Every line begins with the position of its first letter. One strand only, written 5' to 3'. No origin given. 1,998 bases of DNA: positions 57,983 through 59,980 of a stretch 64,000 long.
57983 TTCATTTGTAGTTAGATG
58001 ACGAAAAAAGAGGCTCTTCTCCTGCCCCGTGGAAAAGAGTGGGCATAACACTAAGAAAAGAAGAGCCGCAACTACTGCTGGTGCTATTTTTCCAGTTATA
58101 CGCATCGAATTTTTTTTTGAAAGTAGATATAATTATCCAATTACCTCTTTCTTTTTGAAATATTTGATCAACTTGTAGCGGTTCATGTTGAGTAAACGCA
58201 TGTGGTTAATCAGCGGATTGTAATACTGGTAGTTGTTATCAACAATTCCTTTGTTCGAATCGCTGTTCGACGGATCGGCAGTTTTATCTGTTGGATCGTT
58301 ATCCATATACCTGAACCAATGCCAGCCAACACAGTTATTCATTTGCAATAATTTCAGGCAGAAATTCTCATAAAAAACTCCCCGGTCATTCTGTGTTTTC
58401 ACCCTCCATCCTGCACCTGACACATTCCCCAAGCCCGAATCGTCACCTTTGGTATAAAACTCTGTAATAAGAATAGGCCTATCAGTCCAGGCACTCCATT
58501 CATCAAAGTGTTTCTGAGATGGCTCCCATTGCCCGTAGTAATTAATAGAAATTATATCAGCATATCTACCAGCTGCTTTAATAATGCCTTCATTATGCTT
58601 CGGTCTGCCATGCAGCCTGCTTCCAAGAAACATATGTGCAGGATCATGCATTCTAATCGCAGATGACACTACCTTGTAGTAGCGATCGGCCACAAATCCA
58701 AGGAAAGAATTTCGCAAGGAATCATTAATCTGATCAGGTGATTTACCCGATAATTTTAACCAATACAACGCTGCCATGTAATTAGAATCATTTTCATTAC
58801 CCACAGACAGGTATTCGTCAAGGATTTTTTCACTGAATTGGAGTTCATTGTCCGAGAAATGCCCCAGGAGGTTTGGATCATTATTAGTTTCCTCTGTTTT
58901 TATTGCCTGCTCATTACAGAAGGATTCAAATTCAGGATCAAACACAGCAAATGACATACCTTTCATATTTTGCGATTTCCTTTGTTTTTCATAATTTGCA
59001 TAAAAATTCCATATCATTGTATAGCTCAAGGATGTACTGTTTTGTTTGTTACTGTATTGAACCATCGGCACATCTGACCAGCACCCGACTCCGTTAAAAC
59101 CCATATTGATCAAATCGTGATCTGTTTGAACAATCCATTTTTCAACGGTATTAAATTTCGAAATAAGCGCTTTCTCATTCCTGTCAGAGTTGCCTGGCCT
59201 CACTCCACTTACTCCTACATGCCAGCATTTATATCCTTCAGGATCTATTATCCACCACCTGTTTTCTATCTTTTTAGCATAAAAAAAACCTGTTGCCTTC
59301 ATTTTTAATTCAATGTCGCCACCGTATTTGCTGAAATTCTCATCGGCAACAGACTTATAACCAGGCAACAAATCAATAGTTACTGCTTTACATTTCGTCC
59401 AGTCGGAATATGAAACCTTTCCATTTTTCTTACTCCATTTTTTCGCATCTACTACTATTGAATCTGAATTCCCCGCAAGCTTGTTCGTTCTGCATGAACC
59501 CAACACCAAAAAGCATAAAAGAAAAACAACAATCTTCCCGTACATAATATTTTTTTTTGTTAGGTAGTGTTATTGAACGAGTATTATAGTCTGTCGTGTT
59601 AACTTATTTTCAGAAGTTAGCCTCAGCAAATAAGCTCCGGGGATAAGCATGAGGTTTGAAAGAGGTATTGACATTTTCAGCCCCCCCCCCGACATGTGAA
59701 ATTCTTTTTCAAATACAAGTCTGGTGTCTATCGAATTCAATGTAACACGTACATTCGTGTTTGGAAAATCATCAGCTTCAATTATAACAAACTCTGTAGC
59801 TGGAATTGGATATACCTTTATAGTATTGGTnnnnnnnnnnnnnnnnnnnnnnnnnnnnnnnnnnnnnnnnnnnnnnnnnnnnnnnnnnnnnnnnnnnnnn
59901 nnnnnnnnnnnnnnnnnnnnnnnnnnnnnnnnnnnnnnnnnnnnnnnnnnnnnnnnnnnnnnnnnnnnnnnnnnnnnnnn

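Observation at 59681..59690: G10 homopolymer inside the T9SS sorting domain of the PUL-encoded beta-helix enzyme: candidate phase-variable secretion switch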

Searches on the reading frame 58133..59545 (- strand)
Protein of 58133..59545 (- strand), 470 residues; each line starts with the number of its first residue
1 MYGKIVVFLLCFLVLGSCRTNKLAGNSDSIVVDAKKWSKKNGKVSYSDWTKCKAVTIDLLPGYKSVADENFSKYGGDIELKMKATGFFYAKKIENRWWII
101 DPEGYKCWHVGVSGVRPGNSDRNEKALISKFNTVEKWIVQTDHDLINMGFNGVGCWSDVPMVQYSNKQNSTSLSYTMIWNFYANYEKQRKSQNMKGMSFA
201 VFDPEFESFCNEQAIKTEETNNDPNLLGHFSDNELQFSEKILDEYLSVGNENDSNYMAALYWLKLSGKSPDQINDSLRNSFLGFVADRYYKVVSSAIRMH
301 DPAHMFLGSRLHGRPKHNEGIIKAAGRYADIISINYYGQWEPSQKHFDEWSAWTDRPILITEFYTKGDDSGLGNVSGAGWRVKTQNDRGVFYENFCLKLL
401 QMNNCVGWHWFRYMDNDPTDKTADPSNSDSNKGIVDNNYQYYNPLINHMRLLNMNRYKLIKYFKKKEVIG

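Call 4: search_protein_families(library=pfam, proteins=[window:58133-59545:-], max_evalue=0.01)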
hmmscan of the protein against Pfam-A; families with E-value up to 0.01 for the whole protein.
window:58133-59545:- (470 aa): 0 families
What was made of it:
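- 58133..59545 (-): Downstream gene, 24 nt after the stop: a GH50-like glycoside hydrolase (470 aa). No Pfam hit (call 4).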

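Call 18: find_encoding_contigs(protein=window:58133-59545:-, flank=10000, max_places=6)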
Protein window:58133-59545:- (470 aa): 3 contigs read that carry it; 3 places shown.
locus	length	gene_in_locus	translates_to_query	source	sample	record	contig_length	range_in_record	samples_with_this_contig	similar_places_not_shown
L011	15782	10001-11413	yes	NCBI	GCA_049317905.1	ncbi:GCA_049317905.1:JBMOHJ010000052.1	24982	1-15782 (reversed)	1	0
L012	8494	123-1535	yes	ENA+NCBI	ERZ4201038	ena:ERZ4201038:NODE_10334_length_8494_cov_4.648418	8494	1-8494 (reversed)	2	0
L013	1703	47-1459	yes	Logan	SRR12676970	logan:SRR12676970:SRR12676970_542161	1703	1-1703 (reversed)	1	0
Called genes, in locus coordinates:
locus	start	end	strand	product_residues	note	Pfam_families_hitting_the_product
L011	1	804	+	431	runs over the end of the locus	-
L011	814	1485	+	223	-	PF05430:Methyltransf_30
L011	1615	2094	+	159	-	PF00293:NUDIX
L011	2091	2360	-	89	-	PF00708:Acylphosphatase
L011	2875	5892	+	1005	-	PF13620:CarboxypepD_reg, PF13715:CarbopepD_reg_2, PF07715:Plug, PF00593:TonB_dep_Rec_b-barrel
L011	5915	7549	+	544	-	PF14322:SusD-like_3, PF07980:SusD_RagB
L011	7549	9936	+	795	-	PF24517:CBM96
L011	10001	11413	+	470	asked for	-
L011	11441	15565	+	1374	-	PF08450:SGL (faint), PF07494:Reg_prop (weak), PF07495:Y_Y_Y, PF00512:HisKA, PF02518:HATPase_c, PF00072:Response_reg, PF12833:HTH_18, PF00165:HTH_AraC, +1 more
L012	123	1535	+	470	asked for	-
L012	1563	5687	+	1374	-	PF08450:SGL (faint), PF07494:Reg_prop (weak), PF07495:Y_Y_Y, PF00512:HisKA, PF02518:HATPase_c, PF00072:Response_reg, PF12833:HTH_18, PF00165:HTH_AraC, +1 more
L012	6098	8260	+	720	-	PF09479:Flg_new (faint), PF18998:Flg_new_2, PF18962:Por_Secre_tail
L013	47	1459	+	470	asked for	-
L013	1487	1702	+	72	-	?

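Call 54: search_solved_structures(query=window:58133-59545:-, max_evalue=0.01)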
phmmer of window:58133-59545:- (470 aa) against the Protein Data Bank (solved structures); distinct sequences matched with E-value up to 0.01: 5.
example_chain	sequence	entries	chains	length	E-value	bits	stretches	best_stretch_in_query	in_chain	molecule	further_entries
5t3b_A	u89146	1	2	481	3.9e-73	250.1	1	70-465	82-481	Glycoside Hydrolase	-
4bq2_A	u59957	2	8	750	2.9e-34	121.9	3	273-455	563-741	B-AGARASE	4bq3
4bq4_A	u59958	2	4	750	7.2e-34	120.6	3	273-455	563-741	B-AGARASE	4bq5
6xj9_A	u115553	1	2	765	2e-28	102.7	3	235-458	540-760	Agarase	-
5z6p_A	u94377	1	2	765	1.9e-21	79.7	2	282-457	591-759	B-agarase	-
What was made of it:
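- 58133..59545 (-): PDB 5t3b at E 3.9e-73 and GH50 beta-agarases at E 1e-34 (call 54).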

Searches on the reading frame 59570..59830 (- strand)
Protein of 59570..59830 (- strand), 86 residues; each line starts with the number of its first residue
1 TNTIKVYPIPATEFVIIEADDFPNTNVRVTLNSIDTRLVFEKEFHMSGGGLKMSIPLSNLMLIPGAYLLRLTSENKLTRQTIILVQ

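Call 5: search_protein_families(library=ncbifam, proteins=[window:59570-59830:-], max_evalue=1)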
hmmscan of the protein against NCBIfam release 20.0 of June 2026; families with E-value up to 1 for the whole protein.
window:59570-59830:- (86 aa): 3 families
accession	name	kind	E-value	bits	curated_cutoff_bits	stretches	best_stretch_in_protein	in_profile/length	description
TIGR04183.1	Por_Secre_tail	domain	3.6e-05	23.6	23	1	6-83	1-70/72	T9SS type A sorting domain-containing protein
NF038113.1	T9SSA_dep_M36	equivalog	0.0011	17.1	885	1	2-84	791-868/869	T9SS-dependent M36 family metallopeptidase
NF050177.1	TapA_OM_Porphy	equivalog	0.0047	15.7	500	1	3-79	470-538/544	TapA/TapC family T9SS-dependent outer membrane protein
